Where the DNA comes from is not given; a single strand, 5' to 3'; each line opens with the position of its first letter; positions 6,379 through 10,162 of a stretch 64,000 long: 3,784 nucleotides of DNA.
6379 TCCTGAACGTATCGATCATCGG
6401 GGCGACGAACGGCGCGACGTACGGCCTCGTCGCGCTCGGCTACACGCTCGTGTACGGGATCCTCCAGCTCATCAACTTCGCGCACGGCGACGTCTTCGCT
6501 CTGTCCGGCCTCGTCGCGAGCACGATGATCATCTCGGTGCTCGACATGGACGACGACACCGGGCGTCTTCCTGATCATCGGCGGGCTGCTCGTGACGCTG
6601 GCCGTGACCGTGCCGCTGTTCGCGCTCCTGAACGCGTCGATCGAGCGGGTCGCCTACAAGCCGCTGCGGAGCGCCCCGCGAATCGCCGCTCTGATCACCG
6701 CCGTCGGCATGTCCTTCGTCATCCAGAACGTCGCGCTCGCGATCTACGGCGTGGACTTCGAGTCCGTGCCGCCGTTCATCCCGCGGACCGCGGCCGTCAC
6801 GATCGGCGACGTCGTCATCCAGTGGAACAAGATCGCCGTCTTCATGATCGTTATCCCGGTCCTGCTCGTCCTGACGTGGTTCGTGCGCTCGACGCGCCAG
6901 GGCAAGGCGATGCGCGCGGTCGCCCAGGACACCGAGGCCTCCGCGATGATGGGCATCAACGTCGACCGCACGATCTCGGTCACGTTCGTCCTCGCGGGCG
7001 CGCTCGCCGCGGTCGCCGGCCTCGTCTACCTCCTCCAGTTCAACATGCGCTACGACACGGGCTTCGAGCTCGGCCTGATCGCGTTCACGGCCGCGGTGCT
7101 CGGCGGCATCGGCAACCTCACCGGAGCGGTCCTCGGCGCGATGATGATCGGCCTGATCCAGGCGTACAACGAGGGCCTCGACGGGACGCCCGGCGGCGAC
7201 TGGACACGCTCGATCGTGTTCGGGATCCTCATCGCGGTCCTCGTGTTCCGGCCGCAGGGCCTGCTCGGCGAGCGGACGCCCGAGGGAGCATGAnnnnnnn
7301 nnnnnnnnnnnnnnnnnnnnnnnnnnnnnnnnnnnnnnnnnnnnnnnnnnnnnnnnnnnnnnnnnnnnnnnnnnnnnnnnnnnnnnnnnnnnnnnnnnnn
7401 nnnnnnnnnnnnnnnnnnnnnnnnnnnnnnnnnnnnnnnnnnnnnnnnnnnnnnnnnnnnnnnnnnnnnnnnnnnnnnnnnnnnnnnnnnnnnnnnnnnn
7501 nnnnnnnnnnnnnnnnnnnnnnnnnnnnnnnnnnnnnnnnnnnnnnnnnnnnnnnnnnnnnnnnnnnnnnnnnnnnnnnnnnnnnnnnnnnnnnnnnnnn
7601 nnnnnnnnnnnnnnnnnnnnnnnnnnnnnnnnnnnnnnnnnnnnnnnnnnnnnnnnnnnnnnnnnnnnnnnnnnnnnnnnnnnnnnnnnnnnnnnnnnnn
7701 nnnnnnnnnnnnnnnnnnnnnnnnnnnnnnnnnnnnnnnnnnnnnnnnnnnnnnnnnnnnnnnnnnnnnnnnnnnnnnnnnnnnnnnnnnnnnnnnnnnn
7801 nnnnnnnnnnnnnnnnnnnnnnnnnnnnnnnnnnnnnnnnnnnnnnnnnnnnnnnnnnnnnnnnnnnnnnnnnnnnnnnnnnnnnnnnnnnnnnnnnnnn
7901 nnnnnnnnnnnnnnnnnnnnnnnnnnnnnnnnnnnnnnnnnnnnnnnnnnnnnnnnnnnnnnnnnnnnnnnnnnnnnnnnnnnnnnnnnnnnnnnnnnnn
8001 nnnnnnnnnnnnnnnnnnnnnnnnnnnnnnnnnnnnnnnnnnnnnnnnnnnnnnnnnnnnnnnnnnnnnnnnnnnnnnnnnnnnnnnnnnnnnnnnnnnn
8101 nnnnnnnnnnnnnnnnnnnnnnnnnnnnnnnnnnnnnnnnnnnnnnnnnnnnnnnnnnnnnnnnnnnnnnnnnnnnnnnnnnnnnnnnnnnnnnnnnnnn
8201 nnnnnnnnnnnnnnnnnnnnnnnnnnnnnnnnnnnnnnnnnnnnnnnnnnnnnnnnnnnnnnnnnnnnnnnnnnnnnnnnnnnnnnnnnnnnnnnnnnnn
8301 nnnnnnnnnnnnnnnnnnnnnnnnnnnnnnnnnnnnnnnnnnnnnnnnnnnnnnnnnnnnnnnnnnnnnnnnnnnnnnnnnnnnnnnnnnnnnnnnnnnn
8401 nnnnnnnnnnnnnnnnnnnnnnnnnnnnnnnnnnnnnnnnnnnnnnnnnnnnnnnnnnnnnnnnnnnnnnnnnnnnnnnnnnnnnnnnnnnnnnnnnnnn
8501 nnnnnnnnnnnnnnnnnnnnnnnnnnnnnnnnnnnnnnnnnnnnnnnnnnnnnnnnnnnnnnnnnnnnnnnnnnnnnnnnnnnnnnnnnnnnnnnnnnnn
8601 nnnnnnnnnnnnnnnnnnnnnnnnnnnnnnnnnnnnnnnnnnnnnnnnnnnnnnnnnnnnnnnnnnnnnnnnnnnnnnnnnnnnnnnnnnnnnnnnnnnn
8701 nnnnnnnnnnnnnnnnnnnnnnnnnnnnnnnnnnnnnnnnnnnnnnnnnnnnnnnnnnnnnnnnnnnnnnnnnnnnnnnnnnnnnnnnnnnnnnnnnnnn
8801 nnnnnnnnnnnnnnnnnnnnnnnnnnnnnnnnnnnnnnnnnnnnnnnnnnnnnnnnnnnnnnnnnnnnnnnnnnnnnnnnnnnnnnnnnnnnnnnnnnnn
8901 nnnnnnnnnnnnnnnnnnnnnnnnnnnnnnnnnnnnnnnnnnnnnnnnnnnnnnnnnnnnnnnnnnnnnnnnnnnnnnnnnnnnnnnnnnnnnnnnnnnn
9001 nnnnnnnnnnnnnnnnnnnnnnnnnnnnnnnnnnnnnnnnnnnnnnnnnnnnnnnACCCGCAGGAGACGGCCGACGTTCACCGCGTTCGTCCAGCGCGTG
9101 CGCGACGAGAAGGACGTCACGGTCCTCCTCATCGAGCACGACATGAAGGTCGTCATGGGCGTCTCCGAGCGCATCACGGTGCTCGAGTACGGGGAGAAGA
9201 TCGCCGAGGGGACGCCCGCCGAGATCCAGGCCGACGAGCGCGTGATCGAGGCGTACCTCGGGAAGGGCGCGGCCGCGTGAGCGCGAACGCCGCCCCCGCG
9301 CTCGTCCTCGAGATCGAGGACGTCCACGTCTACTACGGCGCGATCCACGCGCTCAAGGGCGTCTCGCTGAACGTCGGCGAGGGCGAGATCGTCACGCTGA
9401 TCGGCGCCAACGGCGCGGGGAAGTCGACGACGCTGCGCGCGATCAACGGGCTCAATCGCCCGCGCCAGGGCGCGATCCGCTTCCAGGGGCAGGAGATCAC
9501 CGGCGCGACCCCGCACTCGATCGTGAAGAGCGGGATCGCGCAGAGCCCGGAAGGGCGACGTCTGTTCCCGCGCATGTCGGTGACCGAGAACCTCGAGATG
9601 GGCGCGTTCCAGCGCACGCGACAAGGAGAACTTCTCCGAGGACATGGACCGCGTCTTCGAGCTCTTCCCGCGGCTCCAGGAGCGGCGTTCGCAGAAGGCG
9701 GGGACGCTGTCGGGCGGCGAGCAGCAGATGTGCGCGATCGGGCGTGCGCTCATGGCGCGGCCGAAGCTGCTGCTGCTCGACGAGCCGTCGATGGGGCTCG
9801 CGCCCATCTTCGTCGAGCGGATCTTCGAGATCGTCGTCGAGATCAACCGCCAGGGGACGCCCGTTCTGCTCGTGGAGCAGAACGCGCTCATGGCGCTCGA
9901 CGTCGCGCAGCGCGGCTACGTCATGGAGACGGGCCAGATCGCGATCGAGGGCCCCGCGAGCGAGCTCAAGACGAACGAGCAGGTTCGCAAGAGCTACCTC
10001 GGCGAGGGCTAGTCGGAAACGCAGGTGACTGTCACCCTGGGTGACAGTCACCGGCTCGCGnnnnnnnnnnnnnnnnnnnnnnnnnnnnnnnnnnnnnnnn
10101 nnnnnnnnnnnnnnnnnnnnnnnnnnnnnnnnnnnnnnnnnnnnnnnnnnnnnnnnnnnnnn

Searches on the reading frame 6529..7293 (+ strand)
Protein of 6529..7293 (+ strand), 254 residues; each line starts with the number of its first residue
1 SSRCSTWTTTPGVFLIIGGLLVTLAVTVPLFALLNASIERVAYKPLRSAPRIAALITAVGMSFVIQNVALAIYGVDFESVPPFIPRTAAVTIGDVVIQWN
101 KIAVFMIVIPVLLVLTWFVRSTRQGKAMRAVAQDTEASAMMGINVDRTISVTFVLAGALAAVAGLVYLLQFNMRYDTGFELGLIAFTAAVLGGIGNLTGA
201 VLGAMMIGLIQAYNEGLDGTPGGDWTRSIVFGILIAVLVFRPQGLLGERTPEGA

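Call 68: search_protein_families(library=pfam, proteins=[window:6529-7293:+], max_evalue=0.001)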
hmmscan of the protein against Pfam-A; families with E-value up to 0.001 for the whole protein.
window:6529-7293:+ (254 aa): 1 family
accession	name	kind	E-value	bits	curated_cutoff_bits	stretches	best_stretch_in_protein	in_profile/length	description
PF02653.21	BPD_transp_2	-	1.6e-30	106.6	26.8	1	22-238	61-269/269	Branched-chain amino acid transport system / permease component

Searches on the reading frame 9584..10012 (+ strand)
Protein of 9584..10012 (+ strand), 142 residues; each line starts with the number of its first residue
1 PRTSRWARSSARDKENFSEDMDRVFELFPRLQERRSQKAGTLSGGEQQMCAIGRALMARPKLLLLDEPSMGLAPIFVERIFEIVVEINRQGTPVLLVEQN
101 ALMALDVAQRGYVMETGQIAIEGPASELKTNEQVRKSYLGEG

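Call 68: search_protein_families(library=pfam, proteins=[window:9584-10012:+], max_evalue=0.001)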
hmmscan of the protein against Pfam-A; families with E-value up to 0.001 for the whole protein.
window:9584-10012:+ (142 aa): 2 families
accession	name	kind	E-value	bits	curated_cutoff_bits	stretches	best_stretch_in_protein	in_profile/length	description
PF00005.33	ABC_tran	-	5.2e-10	40.5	25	1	14-69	79-136/137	ABC transporter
PF13304.12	AAA_21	-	4e-05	24.2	27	1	37-92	233-291/304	AAA domain, putative AbiEii toxin, Type IV TA system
